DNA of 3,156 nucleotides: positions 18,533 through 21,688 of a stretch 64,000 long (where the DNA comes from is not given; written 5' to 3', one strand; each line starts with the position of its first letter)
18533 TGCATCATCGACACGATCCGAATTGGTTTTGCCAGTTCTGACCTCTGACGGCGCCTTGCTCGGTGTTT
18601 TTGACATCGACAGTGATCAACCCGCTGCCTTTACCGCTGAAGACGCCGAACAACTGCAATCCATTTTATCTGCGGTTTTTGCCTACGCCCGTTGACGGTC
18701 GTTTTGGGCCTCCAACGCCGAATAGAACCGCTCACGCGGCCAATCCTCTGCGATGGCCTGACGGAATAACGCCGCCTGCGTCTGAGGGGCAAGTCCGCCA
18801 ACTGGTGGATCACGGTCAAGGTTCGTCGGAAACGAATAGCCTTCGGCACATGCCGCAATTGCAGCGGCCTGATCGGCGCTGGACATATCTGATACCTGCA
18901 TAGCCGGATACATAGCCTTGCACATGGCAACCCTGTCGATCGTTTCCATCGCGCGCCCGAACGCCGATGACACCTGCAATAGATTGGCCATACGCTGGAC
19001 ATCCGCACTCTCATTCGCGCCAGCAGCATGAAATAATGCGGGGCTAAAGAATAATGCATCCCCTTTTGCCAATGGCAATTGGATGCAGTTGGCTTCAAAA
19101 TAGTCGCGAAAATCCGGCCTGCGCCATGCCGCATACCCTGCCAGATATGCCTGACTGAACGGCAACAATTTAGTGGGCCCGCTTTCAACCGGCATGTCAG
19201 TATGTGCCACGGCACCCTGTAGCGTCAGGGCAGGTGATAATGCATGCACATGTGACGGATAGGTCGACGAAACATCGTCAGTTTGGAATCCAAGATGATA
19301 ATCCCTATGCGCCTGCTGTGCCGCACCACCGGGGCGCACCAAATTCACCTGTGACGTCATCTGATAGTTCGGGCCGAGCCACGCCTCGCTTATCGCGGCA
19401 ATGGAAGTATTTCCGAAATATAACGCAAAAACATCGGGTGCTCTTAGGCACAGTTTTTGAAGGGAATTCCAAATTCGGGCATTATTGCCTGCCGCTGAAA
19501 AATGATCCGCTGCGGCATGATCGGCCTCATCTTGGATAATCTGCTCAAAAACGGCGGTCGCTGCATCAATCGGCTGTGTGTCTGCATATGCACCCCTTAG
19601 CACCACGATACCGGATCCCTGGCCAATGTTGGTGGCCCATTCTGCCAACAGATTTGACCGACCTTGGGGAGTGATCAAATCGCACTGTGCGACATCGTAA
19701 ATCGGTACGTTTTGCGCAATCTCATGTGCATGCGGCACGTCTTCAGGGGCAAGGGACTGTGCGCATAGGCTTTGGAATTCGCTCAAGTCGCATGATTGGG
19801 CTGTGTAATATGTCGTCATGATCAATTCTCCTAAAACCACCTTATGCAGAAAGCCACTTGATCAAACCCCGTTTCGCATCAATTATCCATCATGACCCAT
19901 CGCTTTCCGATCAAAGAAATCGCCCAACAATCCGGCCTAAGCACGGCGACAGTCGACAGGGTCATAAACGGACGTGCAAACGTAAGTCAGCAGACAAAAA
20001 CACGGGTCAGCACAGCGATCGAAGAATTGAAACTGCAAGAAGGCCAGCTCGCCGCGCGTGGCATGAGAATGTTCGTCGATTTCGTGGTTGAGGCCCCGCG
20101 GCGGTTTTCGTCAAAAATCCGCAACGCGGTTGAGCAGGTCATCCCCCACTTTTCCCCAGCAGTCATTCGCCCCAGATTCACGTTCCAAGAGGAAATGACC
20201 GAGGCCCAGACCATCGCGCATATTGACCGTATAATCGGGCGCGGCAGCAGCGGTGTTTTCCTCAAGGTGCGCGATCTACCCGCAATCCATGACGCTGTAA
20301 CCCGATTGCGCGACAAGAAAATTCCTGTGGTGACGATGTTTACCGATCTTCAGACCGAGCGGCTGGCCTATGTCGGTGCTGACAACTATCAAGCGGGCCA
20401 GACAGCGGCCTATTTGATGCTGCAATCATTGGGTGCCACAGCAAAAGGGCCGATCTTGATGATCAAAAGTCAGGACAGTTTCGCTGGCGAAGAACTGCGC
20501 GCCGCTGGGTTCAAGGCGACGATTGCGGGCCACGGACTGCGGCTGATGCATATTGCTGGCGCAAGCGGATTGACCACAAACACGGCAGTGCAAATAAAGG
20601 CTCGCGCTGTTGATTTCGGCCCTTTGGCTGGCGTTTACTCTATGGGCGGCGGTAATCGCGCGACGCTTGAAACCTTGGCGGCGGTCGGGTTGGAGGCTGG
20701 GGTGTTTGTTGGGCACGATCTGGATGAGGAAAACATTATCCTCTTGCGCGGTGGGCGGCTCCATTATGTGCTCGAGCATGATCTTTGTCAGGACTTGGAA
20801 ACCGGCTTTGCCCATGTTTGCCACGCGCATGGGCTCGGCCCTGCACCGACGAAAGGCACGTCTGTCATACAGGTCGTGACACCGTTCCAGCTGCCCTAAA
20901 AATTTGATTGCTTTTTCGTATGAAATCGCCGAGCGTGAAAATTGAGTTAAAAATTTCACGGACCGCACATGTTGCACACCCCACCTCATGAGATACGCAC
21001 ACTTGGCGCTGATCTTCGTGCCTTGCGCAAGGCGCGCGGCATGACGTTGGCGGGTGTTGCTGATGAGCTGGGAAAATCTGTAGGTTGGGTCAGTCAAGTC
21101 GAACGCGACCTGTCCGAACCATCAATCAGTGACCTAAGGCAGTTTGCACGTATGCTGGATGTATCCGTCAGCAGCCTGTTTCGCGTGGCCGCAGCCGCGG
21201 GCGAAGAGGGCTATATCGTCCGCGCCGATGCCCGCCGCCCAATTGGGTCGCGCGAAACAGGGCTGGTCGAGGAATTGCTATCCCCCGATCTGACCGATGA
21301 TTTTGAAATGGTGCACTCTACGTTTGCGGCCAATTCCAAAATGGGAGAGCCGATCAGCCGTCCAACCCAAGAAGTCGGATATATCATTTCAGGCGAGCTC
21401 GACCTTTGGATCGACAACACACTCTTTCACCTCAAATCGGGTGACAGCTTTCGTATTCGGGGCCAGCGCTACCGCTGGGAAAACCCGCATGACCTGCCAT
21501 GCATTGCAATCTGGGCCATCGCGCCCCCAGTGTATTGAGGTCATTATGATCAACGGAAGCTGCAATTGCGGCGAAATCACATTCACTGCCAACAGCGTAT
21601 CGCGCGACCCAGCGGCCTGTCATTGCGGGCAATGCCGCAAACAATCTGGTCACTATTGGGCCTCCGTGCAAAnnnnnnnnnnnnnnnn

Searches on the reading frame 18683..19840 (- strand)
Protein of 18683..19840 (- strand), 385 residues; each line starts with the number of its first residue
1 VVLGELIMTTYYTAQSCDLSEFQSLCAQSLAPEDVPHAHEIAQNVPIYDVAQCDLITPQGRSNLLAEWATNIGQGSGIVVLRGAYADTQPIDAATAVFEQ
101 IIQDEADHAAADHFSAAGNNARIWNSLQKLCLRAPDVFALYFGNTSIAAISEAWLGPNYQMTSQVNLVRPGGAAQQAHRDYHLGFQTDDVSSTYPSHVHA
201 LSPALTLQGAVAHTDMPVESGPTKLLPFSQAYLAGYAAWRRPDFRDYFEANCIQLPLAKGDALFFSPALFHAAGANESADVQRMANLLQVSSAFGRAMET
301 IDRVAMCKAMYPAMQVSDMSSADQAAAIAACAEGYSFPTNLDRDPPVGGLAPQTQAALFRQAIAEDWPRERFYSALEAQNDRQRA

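Call 57: search_protein_families(library=pfam, proteins=[window:18683-19840:-], max_evalue=0.00001)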
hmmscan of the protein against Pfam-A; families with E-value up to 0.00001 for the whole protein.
window:18683-19840:- (385 aa): 1 family
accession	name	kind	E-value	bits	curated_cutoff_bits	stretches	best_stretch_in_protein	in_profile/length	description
PF05721.19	PhyH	-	4.9e-28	99.3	22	1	77-283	5-211/213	Phytanoyl-CoA dioxygenase (PhyH)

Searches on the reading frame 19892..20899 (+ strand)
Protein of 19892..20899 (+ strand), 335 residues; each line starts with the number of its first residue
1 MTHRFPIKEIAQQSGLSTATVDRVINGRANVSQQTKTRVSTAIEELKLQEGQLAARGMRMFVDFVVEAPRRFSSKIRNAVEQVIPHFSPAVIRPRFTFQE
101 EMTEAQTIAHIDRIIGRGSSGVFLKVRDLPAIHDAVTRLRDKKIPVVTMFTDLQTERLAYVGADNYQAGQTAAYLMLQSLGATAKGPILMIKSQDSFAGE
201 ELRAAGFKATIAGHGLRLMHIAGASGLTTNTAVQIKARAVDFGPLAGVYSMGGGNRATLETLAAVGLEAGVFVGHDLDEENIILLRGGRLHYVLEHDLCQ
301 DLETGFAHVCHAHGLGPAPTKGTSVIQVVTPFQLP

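Call 57: search_protein_families(library=pfam, proteins=[window:19892-20899:+], max_evalue=0.00001)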
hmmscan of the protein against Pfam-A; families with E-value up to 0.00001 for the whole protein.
window:19892-20899:+ (335 aa): 2 families
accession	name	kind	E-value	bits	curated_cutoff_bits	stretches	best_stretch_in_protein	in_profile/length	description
PF13407.12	Peripla_BP_4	-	3e-23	83.2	35.1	1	98-290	35-231/258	Periplasmic binding protein domain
PF00356.27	LacI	-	2.3e-13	50.1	27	1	7-46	2-41/46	Bacterial regulatory proteins, lacI family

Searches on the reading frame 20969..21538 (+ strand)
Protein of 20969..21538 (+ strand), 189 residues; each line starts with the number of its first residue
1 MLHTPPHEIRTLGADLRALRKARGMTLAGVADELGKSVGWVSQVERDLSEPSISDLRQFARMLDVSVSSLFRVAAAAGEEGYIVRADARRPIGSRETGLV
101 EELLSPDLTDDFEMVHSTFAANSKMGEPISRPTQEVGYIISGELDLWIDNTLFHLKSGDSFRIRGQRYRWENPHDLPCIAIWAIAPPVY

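Call 57: search_protein_families(library=pfam, proteins=[window:20969-21538:+], max_evalue=0.00001)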
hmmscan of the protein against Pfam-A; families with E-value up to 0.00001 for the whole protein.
window:20969-21538:+ (189 aa): 3 families
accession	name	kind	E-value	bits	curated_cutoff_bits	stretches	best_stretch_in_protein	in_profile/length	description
PF13560.12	HTH_31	-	3.8e-12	46.8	27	1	12-67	2-58/64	Helix-turn-helix domain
PF01381.28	HTH_3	-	1.6e-10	41.3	23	1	16-68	1-53/55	Helix-turn-helix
PF07883.17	Cupin_2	-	4.6e-09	36.3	27.2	1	118-183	4-69/70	Cupin domain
